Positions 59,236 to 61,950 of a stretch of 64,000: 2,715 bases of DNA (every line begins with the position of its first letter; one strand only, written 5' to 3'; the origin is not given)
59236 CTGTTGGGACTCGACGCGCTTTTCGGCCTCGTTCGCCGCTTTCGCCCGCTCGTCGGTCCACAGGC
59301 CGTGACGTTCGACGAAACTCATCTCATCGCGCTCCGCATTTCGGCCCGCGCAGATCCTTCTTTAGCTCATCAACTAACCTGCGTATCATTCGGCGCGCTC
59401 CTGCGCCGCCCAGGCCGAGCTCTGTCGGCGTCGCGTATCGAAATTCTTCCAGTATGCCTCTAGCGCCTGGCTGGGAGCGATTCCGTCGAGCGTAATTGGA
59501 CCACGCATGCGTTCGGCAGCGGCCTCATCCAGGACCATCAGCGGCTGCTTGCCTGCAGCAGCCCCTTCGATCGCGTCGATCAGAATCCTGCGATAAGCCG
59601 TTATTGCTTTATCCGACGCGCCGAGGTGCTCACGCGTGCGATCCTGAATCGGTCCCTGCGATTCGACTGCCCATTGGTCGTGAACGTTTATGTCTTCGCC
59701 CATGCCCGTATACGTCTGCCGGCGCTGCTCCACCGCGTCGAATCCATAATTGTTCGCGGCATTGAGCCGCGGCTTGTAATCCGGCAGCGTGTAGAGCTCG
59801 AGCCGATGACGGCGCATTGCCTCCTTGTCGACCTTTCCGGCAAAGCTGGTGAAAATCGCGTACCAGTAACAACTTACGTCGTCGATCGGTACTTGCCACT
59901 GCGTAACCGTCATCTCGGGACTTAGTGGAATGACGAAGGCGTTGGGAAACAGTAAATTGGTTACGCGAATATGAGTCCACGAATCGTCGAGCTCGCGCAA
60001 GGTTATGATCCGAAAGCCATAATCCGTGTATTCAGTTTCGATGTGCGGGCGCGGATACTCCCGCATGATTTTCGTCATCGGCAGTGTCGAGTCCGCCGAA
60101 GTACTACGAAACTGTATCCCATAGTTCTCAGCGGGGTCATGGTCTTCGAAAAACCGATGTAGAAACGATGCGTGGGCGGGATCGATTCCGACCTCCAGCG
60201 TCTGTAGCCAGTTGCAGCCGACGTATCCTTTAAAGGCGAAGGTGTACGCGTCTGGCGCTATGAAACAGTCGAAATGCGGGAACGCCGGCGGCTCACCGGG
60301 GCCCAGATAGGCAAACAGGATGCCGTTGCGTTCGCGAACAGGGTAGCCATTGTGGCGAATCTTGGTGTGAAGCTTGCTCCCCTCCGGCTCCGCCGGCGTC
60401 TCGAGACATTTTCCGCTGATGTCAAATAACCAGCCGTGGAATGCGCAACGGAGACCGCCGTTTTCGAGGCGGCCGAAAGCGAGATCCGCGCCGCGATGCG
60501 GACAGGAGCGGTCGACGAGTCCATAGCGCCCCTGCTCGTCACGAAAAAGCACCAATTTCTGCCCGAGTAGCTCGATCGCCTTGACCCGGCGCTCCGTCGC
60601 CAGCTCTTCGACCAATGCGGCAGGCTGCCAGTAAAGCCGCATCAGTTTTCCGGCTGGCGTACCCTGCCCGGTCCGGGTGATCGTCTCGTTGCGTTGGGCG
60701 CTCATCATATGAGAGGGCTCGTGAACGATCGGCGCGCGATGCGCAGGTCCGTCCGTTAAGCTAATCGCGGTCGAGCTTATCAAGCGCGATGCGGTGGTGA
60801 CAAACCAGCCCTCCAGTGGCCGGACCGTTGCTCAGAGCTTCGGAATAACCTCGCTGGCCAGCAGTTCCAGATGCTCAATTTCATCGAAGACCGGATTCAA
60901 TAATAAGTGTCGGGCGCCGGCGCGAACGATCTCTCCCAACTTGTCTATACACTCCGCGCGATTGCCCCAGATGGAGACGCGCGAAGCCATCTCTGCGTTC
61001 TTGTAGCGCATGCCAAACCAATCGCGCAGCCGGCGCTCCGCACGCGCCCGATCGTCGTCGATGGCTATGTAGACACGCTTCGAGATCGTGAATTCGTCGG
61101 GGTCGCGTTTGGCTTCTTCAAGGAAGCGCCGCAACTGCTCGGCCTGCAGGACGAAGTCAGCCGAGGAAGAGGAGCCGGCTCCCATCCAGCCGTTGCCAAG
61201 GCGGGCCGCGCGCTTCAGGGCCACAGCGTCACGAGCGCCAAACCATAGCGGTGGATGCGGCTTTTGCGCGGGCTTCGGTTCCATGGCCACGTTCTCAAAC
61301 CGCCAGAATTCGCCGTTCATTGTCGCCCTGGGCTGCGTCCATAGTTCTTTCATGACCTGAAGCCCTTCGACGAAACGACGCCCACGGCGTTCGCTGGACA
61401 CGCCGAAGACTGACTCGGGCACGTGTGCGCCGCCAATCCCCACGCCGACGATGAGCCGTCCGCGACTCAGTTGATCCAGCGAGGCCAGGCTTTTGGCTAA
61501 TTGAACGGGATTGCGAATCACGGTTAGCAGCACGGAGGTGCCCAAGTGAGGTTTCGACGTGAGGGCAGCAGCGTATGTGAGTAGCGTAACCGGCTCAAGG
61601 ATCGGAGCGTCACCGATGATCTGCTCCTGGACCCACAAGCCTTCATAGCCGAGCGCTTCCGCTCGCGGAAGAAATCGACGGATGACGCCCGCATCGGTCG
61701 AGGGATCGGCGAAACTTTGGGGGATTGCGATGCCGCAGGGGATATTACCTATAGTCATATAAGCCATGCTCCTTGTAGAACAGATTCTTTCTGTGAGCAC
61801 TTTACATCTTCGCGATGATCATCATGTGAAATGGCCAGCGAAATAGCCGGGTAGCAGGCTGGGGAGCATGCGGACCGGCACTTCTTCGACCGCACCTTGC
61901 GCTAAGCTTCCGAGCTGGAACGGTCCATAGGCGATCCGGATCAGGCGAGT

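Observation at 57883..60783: Second GS-like ligase plus Rieske oxygenase module, paralogous to the first but with a VanA-type single-component oxygenase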

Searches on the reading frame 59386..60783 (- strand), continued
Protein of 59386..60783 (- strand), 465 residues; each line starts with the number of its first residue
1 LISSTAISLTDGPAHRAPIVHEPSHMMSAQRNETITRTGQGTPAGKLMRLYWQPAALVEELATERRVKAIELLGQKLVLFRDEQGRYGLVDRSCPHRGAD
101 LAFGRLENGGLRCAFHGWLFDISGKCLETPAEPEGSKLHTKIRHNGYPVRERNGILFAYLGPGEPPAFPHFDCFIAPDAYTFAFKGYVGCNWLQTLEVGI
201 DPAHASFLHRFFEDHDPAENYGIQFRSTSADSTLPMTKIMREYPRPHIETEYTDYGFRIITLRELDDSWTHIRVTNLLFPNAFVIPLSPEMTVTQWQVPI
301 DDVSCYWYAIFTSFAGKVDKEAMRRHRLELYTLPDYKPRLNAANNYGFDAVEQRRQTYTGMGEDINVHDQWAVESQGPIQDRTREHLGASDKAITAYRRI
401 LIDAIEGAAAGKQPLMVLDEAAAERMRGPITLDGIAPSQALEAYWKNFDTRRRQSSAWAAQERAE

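Call 72: search_protein_families(library=ncbifam, proteins=[L096:9339-10778:+, L096:8001-9323:+, L096:10789-11112:+, L096:11112-12350:+, L095:17590-18501:+, L095:11955-12296:+], max_evalue=0.00001)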
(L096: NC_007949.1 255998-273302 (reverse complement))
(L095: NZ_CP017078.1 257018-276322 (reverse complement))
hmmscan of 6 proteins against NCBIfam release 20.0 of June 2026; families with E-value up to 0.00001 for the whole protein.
L096:9339-10778:+ (479 aa): 4 families
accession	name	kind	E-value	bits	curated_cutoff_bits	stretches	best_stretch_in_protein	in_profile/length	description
TIGR03105.1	gln_synth_III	equivalog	2.2e-65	220.9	469.6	1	88-476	46-434/435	type III glutamate--ammonia ligase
TIGR00653.1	GlnA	equivalog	3.9e-65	220.3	429.15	1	87-477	48-462/462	type I glutamate--ammonia ligase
NF045547.1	GGputSyn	equivalog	5.1e-64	216.6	650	1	20-471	3-438/438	gamma-glutamylputrescine synthetase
NF007006.0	PRK09469.1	equivalog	4.8e-31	107.8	845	1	248-472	233-463/469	glutamate--ammonia ligase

L096:8001-9323:+ (440 aa): 1 family
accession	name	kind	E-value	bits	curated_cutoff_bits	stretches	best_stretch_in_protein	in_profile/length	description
NF052579.1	BetMthstMoxSdmAMthl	equivalog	2.2e-15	56.5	600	1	25-138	16-129/351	4beta-methylsterol monooxygenase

L096:10789-11112:+ (107 aa): 1 family
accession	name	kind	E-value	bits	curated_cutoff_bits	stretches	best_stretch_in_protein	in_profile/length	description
TIGR02007.1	fdx_isc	equivalog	4.3e-15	55.8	132.1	1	15-104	17-101/110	ISC system 2Fe-2S type ferredoxin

L096:11112-12350:+ (412 aa): 48 families (the best 25 are shown)
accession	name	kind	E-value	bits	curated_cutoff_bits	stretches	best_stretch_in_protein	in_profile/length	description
NF041682.1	ant_diox_AndAa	equivalog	3.2e-95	319.2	650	1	4-407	3-403/406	anthranilate 1,2-dioxygenase system ferredoxin--NAD(+) reductase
NF042949.2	3PPDioc_HcaD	equivalog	2.8e-94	316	450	1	6-394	3-384/386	3-phenylpropionate/cinnamic acid dioxygenase ferredoxin--NAD(+) reductase subunit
NF007286.0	PRK09754.1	equivalog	1e-78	264.9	447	1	5-407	4-398/400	phenylpropionate dioxygenase ferredoxin reductase subunit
TIGR02374.1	nitri_red_nirB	equivalog_domain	7.1e-52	176.8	578.35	1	7-283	1-280/794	nitrite reductase large subunit NirB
NF045765.1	PhenlGlyoxDHPadH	equivalog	6e-51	173.6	475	1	8-284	6-280/416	NADH-dependent phenylglyoxylate dehydrogenase subunit epsilon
NF003437.0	PRK04965.1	equivalog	1.4e-40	139.5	392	1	5-283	3-277/378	NADH:flavorubredoxin reductase NorW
TIGR03385.1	CoA_CoA_reduc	equivalog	5.3e-37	127.6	578.8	1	7-283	2-285/439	CoA-disulfide reductase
NF007123.0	PRK09564.1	equivalog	8.9e-35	120.2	458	1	7-283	3-286/444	CoA-disulfide reductase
NF011565.0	PRK14989.1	subfamily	2.7e-31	108.5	883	1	31-282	32-284/847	nitrite reductase large subunit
NF046103.1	NOXase_Strep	equivalog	1.1e-26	93.8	600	1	98-283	95-283/442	H2O-forming NADH oxidase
TIGR01350.1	lipoamide_DH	equivalog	7.1e-26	90.9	408.8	1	70-283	99-311/461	dihydrolipoyl dehydrogenase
NF004943.0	PRK06292.2-1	equivalog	3.2e-22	78.9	432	1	73-281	101-308/456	dihydrolipoyl dehydrogenase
TIGR03452.1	mycothione_red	equivalog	1.5e-21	76.8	635.65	1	87-282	116-306/452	mycothione reductase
NF005884.0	PRK07846.1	equivalog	2.6e-21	75.8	501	1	59-282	88-305/454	mycothione reductase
NF004991.0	PRK06370.1-3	subfamily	2.5e-20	72.5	620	1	90-282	153-343/509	FAD-containing oxidoreductase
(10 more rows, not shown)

L095:17590-18501:+ (303 aa): 6 families
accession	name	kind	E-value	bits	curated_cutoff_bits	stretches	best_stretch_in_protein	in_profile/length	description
NF002133.0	PRK00971.1-2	equivalog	3e-135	450.4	368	1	2-302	7-305/305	glutaminase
TIGR03814.1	Gln_ase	equivalog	2.5e-114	381.4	255.4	1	3-302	1-300/300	glutaminase A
NF002132.0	PRK00971.1-1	equivalog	9.4e-101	336.9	381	1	2-302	9-308/308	glutaminase B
NF009020.0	PRK12356.1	equivalog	1.1e-74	251.1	395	1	15-302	25-311/319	glutaminase A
NF002134.0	PRK00971.1-4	equivalog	1.7e-71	241.2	557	1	3-298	9-303/429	glutaminase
NF009021.0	PRK12357.1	equivalog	1.2e-60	205.4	470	1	3-302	17-326/326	glutaminase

L095:11955-12296:+ (113 aa): 0 families

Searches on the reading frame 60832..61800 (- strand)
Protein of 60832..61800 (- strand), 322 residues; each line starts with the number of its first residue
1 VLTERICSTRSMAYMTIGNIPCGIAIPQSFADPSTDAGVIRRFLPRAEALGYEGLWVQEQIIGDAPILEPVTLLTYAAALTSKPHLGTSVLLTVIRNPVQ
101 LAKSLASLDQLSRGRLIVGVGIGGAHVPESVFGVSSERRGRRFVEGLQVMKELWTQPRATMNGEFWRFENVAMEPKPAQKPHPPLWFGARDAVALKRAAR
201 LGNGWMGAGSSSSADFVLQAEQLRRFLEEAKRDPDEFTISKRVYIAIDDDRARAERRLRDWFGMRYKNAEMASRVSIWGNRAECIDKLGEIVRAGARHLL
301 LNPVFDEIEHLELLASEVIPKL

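Call 7: search_protein_families(library=pfam, proteins=[window:60832-61800:-])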
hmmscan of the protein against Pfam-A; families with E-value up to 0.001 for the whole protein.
window:60832-61800:- (322 aa): 1 family
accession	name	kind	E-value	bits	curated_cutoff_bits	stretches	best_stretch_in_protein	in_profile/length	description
PF00296.26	Bac_luciferase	-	2.8e-55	188.3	27.9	1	38-269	23-254/314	Luciferase-like monooxygenase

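Call 9: search_protein_families(library=ncbifam, proteins=[window:60832-61800:-])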
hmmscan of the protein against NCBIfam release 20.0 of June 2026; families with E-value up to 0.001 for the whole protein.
window:60832-61800:- (322 aa): 32 families (the best 25 are shown)
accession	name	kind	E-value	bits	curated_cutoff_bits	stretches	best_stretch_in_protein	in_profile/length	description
TIGR03619.1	F420_Rv2161c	subfamily_domain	1.7e-54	185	166.9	1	46-257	6-218/247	TIGR03619 family F420-dependent LLM class oxidoreductase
TIGR03560.1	F420_Rv1855c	subfamily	4.7e-30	105.1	231.4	1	31-240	6-225/227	TIGR03560 family F420-dependent LLM class oxidoreductase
TIGR03854.1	F420_MSMEG_3544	hypoth_equivalog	1.2e-28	100.3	295.6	1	46-304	21-269/290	TIGR03854 family LLM class F420-dependent oxidoreductase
TIGR03571.1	lucif_BA3436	subfamily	9.1e-28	97.4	303.9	1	21-321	12-303/304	TIGR03571 family LLM class oxidoreductase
NF002619.0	PRK02271.1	equivalog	2e-22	79.9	276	1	33-256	9-224/329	5,10-methylenetetrahydromethanopterin reductase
TIGR03555.1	F420_mer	equivalog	1e-21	77.7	348.7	1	39-255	13-222/325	5,10-methylenetetrahydromethanopterin reductase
TIGR03559.1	F420_Rv3520c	subfamily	1.5e-19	70.2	335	1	43-260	18-241/325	LLM class F420-dependent oxidoreductase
TIGR04024.1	F420_NP1902A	hypoth_equivalog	3.2e-19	68.8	345.4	1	45-258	22-228/330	TIGR04024 family LLM class F420-dependent oxidoreductase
TIGR03621.1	F420_MSMEG_2516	subfamily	1.2e-18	67.3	213.15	1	42-202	18-170/295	TIGR03621 family F420-dependent LLM class oxidoreductase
TIGR04021.1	LLM_DMSO2_sfnG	equivalog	5.2e-18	65.5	382.95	1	69-261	62-252/350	dimethylsulfone monooxygenase SfnG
TIGR03617.1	F420_MSMEG_2256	subfamily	1.1e-17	64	278.15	1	47-255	4-213/318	TIGR03617 family F420-dependent LLM class oxidoreductase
TIGR03564.1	F420_MSMEG_4879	subfamily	1.8e-15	57.3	234.25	1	46-206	7-161/265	TIGR03564 family F420-dependent LLM class oxidoreductase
TIGR04027.1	LLM_KPN_01858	hypoth_equivalog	1.9e-15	56.7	412.9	1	45-206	27-182/326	putative FMN-dependent luciferase-like monooxygenase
TIGR04465.1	ArgArg_F420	equivalog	4.1e-14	52.4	470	1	70-252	96-277/364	F420-dependent hydroxymycolic acid dehydrogenase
TIGR03554.1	F420_G6P_DH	equivalog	1.4e-13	50.6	420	1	74-263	56-249/331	glucose-6-phosphate dehydrogenase (coenzyme-F420)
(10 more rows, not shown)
